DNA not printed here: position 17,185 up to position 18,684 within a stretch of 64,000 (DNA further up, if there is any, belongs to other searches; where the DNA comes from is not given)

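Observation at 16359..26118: Tightly coupled 9-gene operon joining a Liv-type ABC importer to MBL, GNAT, Rieske-like and LLM enzymes, with a divergent TetR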

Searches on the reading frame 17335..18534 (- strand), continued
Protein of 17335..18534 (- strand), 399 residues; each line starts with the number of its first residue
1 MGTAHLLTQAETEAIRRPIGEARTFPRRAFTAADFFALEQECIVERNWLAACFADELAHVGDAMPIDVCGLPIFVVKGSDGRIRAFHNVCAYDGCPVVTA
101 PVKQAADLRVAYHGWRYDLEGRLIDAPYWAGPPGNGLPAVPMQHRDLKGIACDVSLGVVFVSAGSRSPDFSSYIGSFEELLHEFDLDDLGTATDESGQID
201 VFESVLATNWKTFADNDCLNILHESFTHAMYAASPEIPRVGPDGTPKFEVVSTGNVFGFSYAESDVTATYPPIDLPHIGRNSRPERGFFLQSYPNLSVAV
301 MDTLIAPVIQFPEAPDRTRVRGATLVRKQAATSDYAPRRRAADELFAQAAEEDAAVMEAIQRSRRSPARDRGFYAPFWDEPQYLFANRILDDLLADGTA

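Call 31: search_protein_families(library=pfam, proteins=[L033:2913-5312:-, L033:5545-6735:-, L033:8643-9581:-, L033:11303-11842:+, L033:11885-14932:-, L033:15012-15668:-, L033:15723-16169:-, L033:16227-16691:-, L033:19127-20302:+, L033:7675-8550:-], max_evalue=0.001)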
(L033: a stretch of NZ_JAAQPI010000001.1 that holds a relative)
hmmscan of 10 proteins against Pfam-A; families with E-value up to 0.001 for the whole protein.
L033:2913-5312:- (799 aa): 2 families
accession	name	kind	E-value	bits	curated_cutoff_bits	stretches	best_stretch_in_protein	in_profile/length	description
PF00593.30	TonB_dep_Rec_b-barrel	-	1.6e-36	127.5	27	1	321-759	50-436/436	TonB dependent receptor-like, beta-barrel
PF07715.20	Plug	-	2.6e-18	66.9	23.9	1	58-170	2-107/107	TonB-dependent Receptor Plug Domain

L033:5545-6735:- (396 aa): 1 family
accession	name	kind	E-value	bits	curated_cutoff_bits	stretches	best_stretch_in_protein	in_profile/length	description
PF07690.21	MFS_1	-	4.1e-18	65.9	33.4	2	218-379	5-170/347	Major Facilitator Superfamily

L033:8643-9581:- (312 aa): 2 families
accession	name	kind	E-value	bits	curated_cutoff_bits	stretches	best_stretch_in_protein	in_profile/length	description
PF03466.25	LysR_substrate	-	2.4e-19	70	28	1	94-296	2-204/209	LysR substrate binding domain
PF00126.33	HTH_1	-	1e-17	64.3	26.6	1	11-69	2-60/60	Bacterial regulatory helix-turn-helix protein, lysR family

L033:11303-11842:+ (179 aa): 5 families
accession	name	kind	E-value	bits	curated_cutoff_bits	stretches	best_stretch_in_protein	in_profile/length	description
PF13404.12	HTH_AsnC-type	-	5.4e-14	52.2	27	1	34-75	1-42/42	AsnC-type helix-turn-helix domain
PF01037.27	AsnC_trans_reg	-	1.4e-13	50.9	25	1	101-168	3-72/73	Lrp/AsnC ligand binding domain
PF13412.12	HTH_24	-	1.6e-11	44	21.9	1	34-79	1-46/48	Winged helix-turn-helix DNA-binding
PF22482.2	AsnC_trans_reg_3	-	1.3e-07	32.1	24.4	1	107-172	24-88/95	PF0864 C-terminal dimeric alpha+beta barrel domain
PF22451.2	NirdL-like_HTH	-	0.00083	19.3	27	0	53-79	19-45/47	Siroheme decarboxylase NirDL-like HTH domain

L033:11885-14932:- (1015 aa): 5 families
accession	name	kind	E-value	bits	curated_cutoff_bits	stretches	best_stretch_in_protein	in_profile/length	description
PF01983.22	CofC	-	5.2e-31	108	22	1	1-192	1-183/217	Guanylyl transferase CofC like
PF04055.27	Radical_SAM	-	2e-30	106.6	29.5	2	692-867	1-163/166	Radical SAM superfamily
PF19288.4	CofH_C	-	4.8e-21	75.3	27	1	878-1001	2-122/125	CofH/MqnC C-terminal region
PF12804.13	NTP_transf_3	-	2e-06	28.5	27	1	33-143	26-135/160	MobA-like NTP transferase domain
PF09837.15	DUF2064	-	0.00044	20.5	25.8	0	64-132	30-97/120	Uncharacterized protein conserved in bacteria (DUF2064)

L033:15012-15668:- (218 aa): 1 family
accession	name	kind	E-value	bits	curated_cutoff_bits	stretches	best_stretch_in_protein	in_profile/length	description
PF03807.23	F420_oxidored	-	2.7e-17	63.6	21.6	1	6-101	2-93/94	NADP oxidoreductase coenzyme F420-dependent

L033:15723-16169:- (148 aa): 2 families
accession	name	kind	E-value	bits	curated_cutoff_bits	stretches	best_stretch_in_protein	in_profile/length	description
PF07366.18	SnoaL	-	4.6e-13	49.5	28.4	1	13-137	3-124/126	SnoaL-like polyketide cyclase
PF12680.13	SnoaL_2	-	1.2e-08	35.9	27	1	21-125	8-101/102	SnoaL-like domain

L033:16227-16691:- (154 aa): 1 family
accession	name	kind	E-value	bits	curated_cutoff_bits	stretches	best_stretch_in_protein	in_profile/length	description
PF04828.22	GFA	-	9.6e-24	84.1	24.3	1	24-132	2-114/115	Glutathione-dependent formaldehyde-activating enzyme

L033:19127-20302:+ (391 aa): 1 family
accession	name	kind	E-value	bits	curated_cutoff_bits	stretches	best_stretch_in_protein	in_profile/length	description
PF07690.21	MFS_1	-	8.4e-28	97.7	33.4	2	16-307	4-311/347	Major Facilitator Superfamily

L033:7675-8550:- (291 aa): 1 family
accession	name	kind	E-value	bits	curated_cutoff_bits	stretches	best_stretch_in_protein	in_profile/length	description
PF00753.33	Lactamase_B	-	4.3e-21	76.2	22.7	1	63-267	4-196/196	Metallo-beta-lactamase superfamily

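Call 47: search_protein_families(library=ncbifam, proteins=[L026:725-1744:+, L026:4281-5474:+, L026:5527-7128:+, L026:7115-8290:+, L026:11628-12686:-, L026:12667-13554:-, L026:11188-11628:-, L070:3578-4921:+, L067:11231-12142:+, L026:1741-2172:+], max_evalue=0.00001)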
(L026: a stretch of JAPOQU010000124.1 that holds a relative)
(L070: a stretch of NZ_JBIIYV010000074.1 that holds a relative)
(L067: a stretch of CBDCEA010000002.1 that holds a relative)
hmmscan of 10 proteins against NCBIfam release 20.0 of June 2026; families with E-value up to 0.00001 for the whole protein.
L026:725-1744:+ (339 aa): 5 families
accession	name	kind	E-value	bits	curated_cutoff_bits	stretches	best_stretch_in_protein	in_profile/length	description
NF052579.1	BetMthstMoxSdmAMthl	equivalog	3.7e-16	59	600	1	6-125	16-138/351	4beta-methylsterol monooxygenase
NF058607.1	GlBtMonoOxGbcA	equivalog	1e-07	30.8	670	1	6-84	54-135/420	glycine betaine monooxygenase oxygenase subunit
NF041683.1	ant_diox_AndAb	equivalog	2.4e-07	30.9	150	1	8-75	2-69/100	anthranilate 1,2-dioxygenase ferredoxin subunit AndAb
TIGR03228.1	anthran_1_2_A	equivalog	3.7e-07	29.2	671.9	1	6-78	37-112/438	anthranilate 1,2-dioxygenase large subunit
NF042946.1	3PPDioc_HcaE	equivalog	6.5e-06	25.4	830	0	7-86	38-120/450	3-phenylpropionate/cinnamic acid dioxygenase subunit alpha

L026:4281-5474:+ (397 aa): 10 families
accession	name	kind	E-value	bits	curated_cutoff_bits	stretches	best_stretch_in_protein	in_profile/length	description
TIGR04538.1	P450_cycloAA_1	subfamily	4.2e-46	157.6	500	1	5-358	2-359/395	cytochrome P450, cyclodipeptide synthase-associated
NF041177.1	Cyp119_Thmprot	equivalog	3.8e-41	141.1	680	1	21-357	8-332/368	cytochrome P450 Cyp119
NF041802.1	P450_SolI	exception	6.5e-33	113.8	850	1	75-354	111-384/424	solanimycin biosynthesis cytochrome P450 SolI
TIGR04515.1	P450_rel_GT_act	subfamily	5.1e-29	101.8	343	1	79-384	98-377/386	P450-derived glycosyltransferase activator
TIGR04458.1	CYP450_TxtE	equivalog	7.6e-26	90.7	500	1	75-373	86-383/403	4-nitrotryptophan synthase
NF045816.1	PentlenlactSyn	equivalog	4e-25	88.3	700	1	71-357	81-358/396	pentalenolactone synthase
NF050147.1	aminopyruv_ApyO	equivalog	7e-21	74.4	525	1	23-364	24-392/444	RiPP biosynthesis cytochrome P450 ApyO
NF053744.1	FAProxCypCBc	equivalog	9.3e-10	37.6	600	1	79-330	90-339/416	CYP152 family fatty-acid peroxygenase CypC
NF051859.1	AlbFlvMonOxTrpSyn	equivalog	3.8e-09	35.6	700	0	73-261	100-297/457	bifunctional albaflavenone monooxygenase/terpene synthase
NF045812.1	PentlenOxigase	equivalog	1.9e-06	27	800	0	265-354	300-398/444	pentalenene oxygenase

L026:5527-7128:+ (533 aa): 7 families
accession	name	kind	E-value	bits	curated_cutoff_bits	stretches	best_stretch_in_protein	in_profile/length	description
TIGR02917.1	PEP_TPR_lipo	equivalog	1.3e-22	79.6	312.2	2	8-131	565-688/899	XrtA/PEP-CTERM system TPR-repeat protein PrsT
NF040959.1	MamA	equivalog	6.3e-13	48.6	200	1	12-140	73-201/204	magnetosome protein MamA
TIGR02521.1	type_IV_pilW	equivalog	5.4e-10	39.2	154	1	55-206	42-195/234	type IV pilus biogenesis/stability protein PilW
TIGR00990.1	3a0801s09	subfamily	1.5e-07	30.5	757.25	0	108-192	327-411/615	mitochondrial import receptor subunit TOM70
NF008756.0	PRK11788.1-4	equivalog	7.6e-07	28.5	474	1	27-168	158-301/389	lipopolysaccharide assembly protein LapB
NF008753.0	PRK11788.1-1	equivalog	3.1e-06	26.6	395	0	22-167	153-300/389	lipopolysaccharide assembly protein LapB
NF033920.0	C39_PA2778_fam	equivalog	3.2e-06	26.7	150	0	11-108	157-254/255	PA2778 family cysteine peptidase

L026:7115-8290:+ (391 aa): 0 families

L026:11628-12686:- (352 aa): 5 families
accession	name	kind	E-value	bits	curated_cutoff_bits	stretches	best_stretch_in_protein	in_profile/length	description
NF002564.0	PRK02190.1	subfamily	2.3e-55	188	302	1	42-343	17-302/307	agmatinase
TIGR01230.1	agmatinase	equivalog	5.6e-36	124.6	174.3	1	62-339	17-273/275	agmatinase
TIGR01227.1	hutG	equivalog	1.7e-17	63.7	229.15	1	50-332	27-300/307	formimidoylglutamase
TIGR01229.1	rocF_arginase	equivalog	2e-17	63.5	227.6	1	136-322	78-277/300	arginase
NF010347.0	PRK13775.1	equivalog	9.7e-10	38.2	381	1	108-339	94-324/331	formimidoylglutamase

L026:12667-13554:- (295 aa): 1 family
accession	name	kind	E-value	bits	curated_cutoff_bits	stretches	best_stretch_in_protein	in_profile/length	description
TIGR03649.1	ergot_EASG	subfamily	1.8e-10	40.8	256.4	1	163-290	151-283/287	ergot alkaloid biosynthesis protein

L026:11188-11628:- (146 aa): 0 families

L070:3578-4921:+ (447 aa): 4 families
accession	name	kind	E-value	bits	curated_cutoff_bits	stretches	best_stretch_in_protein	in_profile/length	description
TIGR03467.1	HpnE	equivalog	5e-16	59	283.05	2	8-55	2-51/430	hydroxysqualene dehydroxylase HpnE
NF005560.0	PRK07233.1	equivalog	5.7e-08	32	252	0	8-51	4-47/435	hypothetical protein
TIGR02734.1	crtI_fam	subfamily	8.4e-07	28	238.1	1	7-60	1-54/504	phytoene desaturase family protein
NF058655.1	CrtID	equivalog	2e-06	26.9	640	1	8-59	2-53/478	bifunctional phytoene desaturase/3,4-desaturase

L067:11231-12142:+ (303 aa): 17 families
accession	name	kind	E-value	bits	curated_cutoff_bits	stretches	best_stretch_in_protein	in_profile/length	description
NF052610.1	macro_16_ester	equivalog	1.1e-36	126.6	420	1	10-292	8-276/281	alpha/beta fold macrolide esterase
NF053683.1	esterase_mleBRB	exception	1.9e-33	116.3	585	1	10-293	8-273/280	BRB family alpha/beta fold macrolide esterase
NF041759.1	mac_hydro_EstT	equivalog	4e-26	91.8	450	1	10-295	7-276/278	macrolide hydrolase EstT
NF053693.1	esterase_mleCBF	exception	4e-24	85.5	564.5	1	11-279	9-261/279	CBF family alpha/beta fold macrolide esterase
NF033124.1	estX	equivalog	9.9e-24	83.9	600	1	9-292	7-275/280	macrolide esterase EstX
NF053684.1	esterase_mleBCA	exception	3e-22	79.1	570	1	11-288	9-274/281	BCA family alpha/beta fold macrolide esterase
NF051488.1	bifunc_PcaDC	exception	1.3e-15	57.5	390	1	90-294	54-248/375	bifunctional 3-oxoadipate enol-lactonase/4-carboxymuconolactone decarboxylase PcaDC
TIGR02427.1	protocat_pcaD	equivalog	2.9e-14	53.1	255.85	1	89-148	54-113/251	3-oxoadipate enol-lactonase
NF051487.1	bifunc_PcaCD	exception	4.5e-13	49.1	430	1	87-282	211-397/413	bifunctional 4-carboxymuconolactone decarboxylase/3-oxoadipate enol-lactonase PcaCD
TIGR03695.1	menH_SHCHC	equivalog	2.7e-09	36.8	208.55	1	92-292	48-247/252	2-succinyl-6-hydroxy-2,4-cyclohexadiene-1-carboxylate synthase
TIGR03611.1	RutD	equivalog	5.3e-09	35.8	238.5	1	93-281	59-240/258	pyrimidine utilization protein D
TIGR02240.1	PHA_depoly_arom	equivalog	6.2e-09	35.6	250.6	1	90-279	67-246/276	poly(3-hydroxyalkanoate) depolymerase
NF050089.1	i_nPHAscl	equivalog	2.1e-08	33.6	300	0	95-147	65-117/288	intracellular short-chain-length polyhydroxyalkanoate depolymerase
TIGR03056.1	bchO_mg_che_rel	equivalog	2.4e-08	33.3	172.55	1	93-278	74-259/278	alpha/beta fold hydrolase BchO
NF058673.1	LipAdnlyCyLipJMY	equivalog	3.4e-07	29.3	800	1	99-298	88-284/449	bifunctional lipase/adenylate cyclase LipJ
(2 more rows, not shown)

L026:1741-2172:+ (143 aa): 1 family
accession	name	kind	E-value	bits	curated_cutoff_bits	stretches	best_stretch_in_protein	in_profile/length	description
TIGR02096.1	TIGR02096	subfamily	4.2e-06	27.1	97.1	1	28-120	23-113/129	ketosteroid isomerase-related protein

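Call 59: search_protein_families(library=ncbifam, proteins=[L033:16848-17873:+, L033:17927-18931:+, L033:11885-14932:-, L033:15012-15668:-, L033:16227-16691:-, L033:9980-11182:+], max_evalue=1e-10)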
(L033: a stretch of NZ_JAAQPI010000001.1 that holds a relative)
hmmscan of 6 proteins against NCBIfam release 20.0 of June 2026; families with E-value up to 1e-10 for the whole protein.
L033:16848-17873:+ (341 aa): 23 families
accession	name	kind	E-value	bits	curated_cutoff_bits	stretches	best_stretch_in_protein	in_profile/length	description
TIGR03560.1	F420_Rv1855c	subfamily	1.6e-52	178.6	231.4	1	11-227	9-225/227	TIGR03560 family F420-dependent LLM class oxidoreductase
TIGR03619.1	F420_Rv2161c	subfamily_domain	1.6e-31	109.8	166.9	1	23-224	6-212/247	TIGR03619 family F420-dependent LLM class oxidoreductase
TIGR03856.1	F420_MSMEG_2906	subfamily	7.3e-25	87.9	243.7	1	4-230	4-210/249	LLM class F420-dependent oxidoreductase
TIGR03621.1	F420_MSMEG_2516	subfamily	9.8e-25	87.3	213.15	1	56-211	45-191/295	TIGR03621 family F420-dependent LLM class oxidoreductase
TIGR04021.1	LLM_DMSO2_sfnG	equivalog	5.2e-24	85.3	382.95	1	51-340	61-346/350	dimethylsulfone monooxygenase SfnG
TIGR03555.1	F420_mer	equivalog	1.6e-21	77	348.7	1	15-318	12-303/325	5,10-methylenetetrahydromethanopterin reductase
TIGR03571.1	lucif_BA3436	subfamily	1e-20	74.2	303.9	1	21-212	37-223/304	TIGR03571 family LLM class oxidoreductase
TIGR03557.1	F420_G6P_family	subfamily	1.5e-20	73.6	210.4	1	24-214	22-202/316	TIGR03557 family F420-dependent LLM class oxidoreductase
NF002619.0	PRK02271.1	equivalog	1.9e-19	70.1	276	1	52-227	41-208/329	5,10-methylenetetrahydromethanopterin reductase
TIGR03565.1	alk_sulf_monoox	equivalog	6.7e-19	68.1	518.2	1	52-221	54-219/346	FMNH2-dependent alkanesulfonate monooxygenase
TIGR03564.1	F420_MSMEG_4879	subfamily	2.4e-17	63.5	234.25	1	46-219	20-187/265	TIGR03564 family F420-dependent LLM class oxidoreductase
NF001939.1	PRK00719.1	subfamily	3.4e-17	62.3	510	1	52-220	54-218/373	alkanesulfonate monooxygenase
TIGR04020.1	seco_metab_LLM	subfamily_domain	3.6e-14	52.6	244.45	1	56-308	56-308/341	MupA/Atu3671 family FMN-dependent luciferase-like monooxygenase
TIGR03554.1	F420_G6P_DH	equivalog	4.2e-14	52.3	420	1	57-339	56-330/331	glucose-6-phosphate dehydrogenase (coenzyme-F420)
TIGR03617.1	F420_MSMEG_2256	subfamily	1.1e-12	47.5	278.15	1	56-230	24-201/318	TIGR03617 family F420-dependent LLM class oxidoreductase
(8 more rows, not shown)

L033:17927-18931:+ (334 aa): 13 families
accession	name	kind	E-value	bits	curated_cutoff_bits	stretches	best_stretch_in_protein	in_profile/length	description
TIGR03560.1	F420_Rv1855c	subfamily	1.7e-44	152.3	231.4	1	13-231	11-224/227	TIGR03560 family F420-dependent LLM class oxidoreductase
TIGR03619.1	F420_Rv2161c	subfamily_domain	3.3e-29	102.2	166.9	1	23-230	6-213/247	TIGR03619 family F420-dependent LLM class oxidoreductase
TIGR03856.1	F420_MSMEG_2906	subfamily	5.2e-20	72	243.7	1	14-231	15-206/249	LLM class F420-dependent oxidoreductase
TIGR03621.1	F420_MSMEG_2516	subfamily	2e-19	69.8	213.15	1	58-208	41-183/295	TIGR03621 family F420-dependent LLM class oxidoreductase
TIGR04021.1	LLM_DMSO2_sfnG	equivalog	3.3e-19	69.5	382.95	1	60-230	64-231/350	dimethylsulfone monooxygenase SfnG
TIGR03557.1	F420_G6P_family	subfamily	2.5e-16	59.7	210.4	1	22-206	20-193/316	TIGR03557 family F420-dependent LLM class oxidoreductase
TIGR03571.1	lucif_BA3436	subfamily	5.9e-16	58.6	303.9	1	22-178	38-186/304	TIGR03571 family LLM class oxidoreductase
TIGR04465.1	ArgArg_F420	equivalog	9.9e-14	51.2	470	1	19-238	64-272/364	F420-dependent hydroxymycolic acid dehydrogenase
TIGR03860.1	FMN_nitrolo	subfamily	3.8e-12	45.7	279.7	0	21-147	35-161/422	NtaA/DmoA family FMN-dependent monooxygenase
TIGR03564.1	F420_MSMEG_4879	subfamily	4.2e-12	46.3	234.25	1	53-226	20-189/265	TIGR03564 family F420-dependent LLM class oxidoreductase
NF002619.0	PRK02271.1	equivalog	4e-11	42.8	276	1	57-232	40-208/329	5,10-methylenetetrahydromethanopterin reductase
TIGR03565.1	alk_sulf_monoox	equivalog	4.3e-11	42.5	518.2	1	57-226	53-219/346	FMNH2-dependent alkanesulfonate monooxygenase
TIGR03612.1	RutA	equivalog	6.1e-11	42.4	498.3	1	59-203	67-209/355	pyrimidine utilization protein A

L033:11885-14932:- (1015 aa): 17 families
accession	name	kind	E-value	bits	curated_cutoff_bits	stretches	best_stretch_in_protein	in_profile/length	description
NF006687.0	PRK09234.1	equivalog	0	1100.1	1018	2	234-616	33-425/849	bifunctional FO biosynthesis protein CofGH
TIGR03551.1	F420_cofH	equivalog_domain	3.3e-169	562.2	374.1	2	650-997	2-344/345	5-amino-6-(D-ribitylamino)uracil--L-tyrosine 4-hydroxyphenyl transferase CofH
TIGR03550.1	F420_cofG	equivalog_domain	5.6e-155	515.3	213.35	2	266-587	1-319/322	7,8-didemethyl-8-hydroxy-5-deazariboflavin synthase CofG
NF005609.0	PRK07360.1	equivalog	4.2e-154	512.8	426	2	638-1000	11-370/374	7,8-didemethyl-8-hydroxy-5-deazariboflavin synthase subunit CofH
NF004884.0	PRK06245.1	equivalog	1.9e-139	464.3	209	2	260-594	6-333/340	7,8-didemethyl-8-hydroxy-5-deazariboflavin synthase subunit CofG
TIGR00423.1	TIGR00423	subfamily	7.7e-136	452.4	260.25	2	684-998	1-310/310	CofH family radical SAM protein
TIGR03699.1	menaquin_MqnC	equivalog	1.8e-119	398.6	428.1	2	648-997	2-341/342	cyclic dehypoxanthinyl futalosine synthase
TIGR03700.1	mena_SCO4494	equivalog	6.8e-109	364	434.55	2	639-997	2-350/351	aminofutalosine synthase MqnE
NF006277.0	PRK08445.1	equivalog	2.6e-81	273.2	576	1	649-999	4-346/348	dehypoxanthine futalosine cyclase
NF006276.0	PRK08444.1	equivalog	2.6e-76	256.9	560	1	638-999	3-351/353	aminofutalosine synthase MqnE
NF004580.0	PRK05926.1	equivalog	8.9e-58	196.3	583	1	635-989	15-363/370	hypothetical protein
TIGR03552.1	F420_cofC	equivalog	8.2e-44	149.6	105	1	3-195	2-191/196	2-phospho-L-lactate guanylyltransferase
TIGR00433.2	bioB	equivalog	6.4e-25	88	225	1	233-501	4-251/307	biotin synthase BioB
TIGR03910.1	pyrrolys_PylB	equivalog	8.5e-21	74.2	348.2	1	235-516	21-280/347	methylornithine synthase PylB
TIGR03956.1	rSAM_HydE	equivalog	1.5e-20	73.7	254.6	0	645-949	7-287/340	[FeFe] hydrogenase H-cluster radical SAM maturase HydE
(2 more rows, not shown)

L033:15012-15668:- (218 aa): 1 family
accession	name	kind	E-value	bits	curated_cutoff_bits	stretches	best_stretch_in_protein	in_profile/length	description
TIGR01915.1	npdG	equivalog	3.1e-60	203.9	149.8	1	5-213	2-219/220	NADPH-dependent F420 reductase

L033:16227-16691:- (154 aa): 0 families

L033:9980-11182:+ (400 aa): 4 families
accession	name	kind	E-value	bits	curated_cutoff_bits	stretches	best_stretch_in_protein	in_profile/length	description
NF058607.1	GlBtMonoOxGbcA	equivalog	4.2e-24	84.8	670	1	22-229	28-221/420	glycine betaine monooxygenase oxygenase subunit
NF042946.1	3PPDioc_HcaE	equivalog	2.3e-14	53.2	830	1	31-230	20-214/450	3-phenylpropionate/cinnamic acid dioxygenase subunit alpha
NF041684.1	ant_diox_AndAc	equivalog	3.8e-14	52.1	750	1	15-230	11-222/418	anthranilate 1,2-dioxygenase large subunit AndAc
TIGR03229.1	benzo_1_2_benA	equivalog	4.3e-12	45.6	780.95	1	26-257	15-241/433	benzoate 1,2-dioxygenase large subunit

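Call 61: search_protein_representatives(alignment_id=A3)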
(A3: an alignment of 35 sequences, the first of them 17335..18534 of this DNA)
Query: 35 sequences, 404 profile positions. Proteins with E-value up to 0.001 (for the whole library): 17661; up to 1e-10: 9477; up to 1e-30: 1066. The best 150 are listed.
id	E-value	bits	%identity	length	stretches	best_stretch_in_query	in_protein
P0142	3.6e-165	566.0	-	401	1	4-401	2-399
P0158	7.2e-161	551.9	-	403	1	5-400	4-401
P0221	6.5e-155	532.2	-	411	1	9-401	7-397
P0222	2.8e-153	526.8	-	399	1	5-399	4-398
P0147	1.3e-151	521.3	-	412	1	5-402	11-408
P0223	2.9e-149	513.6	-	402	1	5-400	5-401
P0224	1.1e-147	508.4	-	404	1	4-401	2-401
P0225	1.4e-147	508.1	-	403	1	4-402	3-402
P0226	1.1e-145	501.8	-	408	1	7-400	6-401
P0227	2.4e-143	494.1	-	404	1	5-400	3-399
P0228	1.8e-142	491.2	-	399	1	4-399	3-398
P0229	2.1e-138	477.9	-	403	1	5-399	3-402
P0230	3.4e-138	477.2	-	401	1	4-400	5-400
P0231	2.5e-136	471.0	-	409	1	4-401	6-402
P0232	2.6e-135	467.7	-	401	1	5-400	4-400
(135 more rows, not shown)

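Call 63: predict_structure(alignment_id=A4)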
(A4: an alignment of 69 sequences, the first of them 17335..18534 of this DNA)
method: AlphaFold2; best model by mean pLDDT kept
length: 399 residues; sequences in the alignment: 69
mean_pLDDT: 94.9   pTM: 0.92
mean pLDDT of the five models: 94.9, 94.8, 94.7, 94.5, 94.3
residues with pLDDT >= 90: 373; 70-90: 18; 50-70: 4; < 50: 4
segments of 3 or more residues with pLDDT < 50: none
pLDDT, mean of each block of 10 residues (from residue 1): 71 98 97 95 93 98 95 98 98 96 98 97 96 94 97 97 92 96 96 96 98 96 92 94 97 97 95 95 97 98 98 98 97 95 92 97 93 97 98 76
secondary structure, 60 per line:
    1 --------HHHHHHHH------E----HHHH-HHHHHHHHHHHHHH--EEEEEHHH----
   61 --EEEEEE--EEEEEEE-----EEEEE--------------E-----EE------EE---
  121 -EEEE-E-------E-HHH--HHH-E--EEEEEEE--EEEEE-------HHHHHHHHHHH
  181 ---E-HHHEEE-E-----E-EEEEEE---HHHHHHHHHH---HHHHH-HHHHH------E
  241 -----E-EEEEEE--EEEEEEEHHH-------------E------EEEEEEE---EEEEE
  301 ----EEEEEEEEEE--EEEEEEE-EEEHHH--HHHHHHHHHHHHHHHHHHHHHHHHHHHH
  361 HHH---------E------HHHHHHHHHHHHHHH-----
elements in order: H9-16 H28-31 H33-46 E49-53 E63-68 E71-77 E83-87 E122-125 E149-155 E158-162 H170-180 E189-191 E201-206 H210-219 H223-227 H229-233 E248-253 E256-262 E286-292 E296-300 E305-314 E317-323 E325-327 H333-363 H380-394
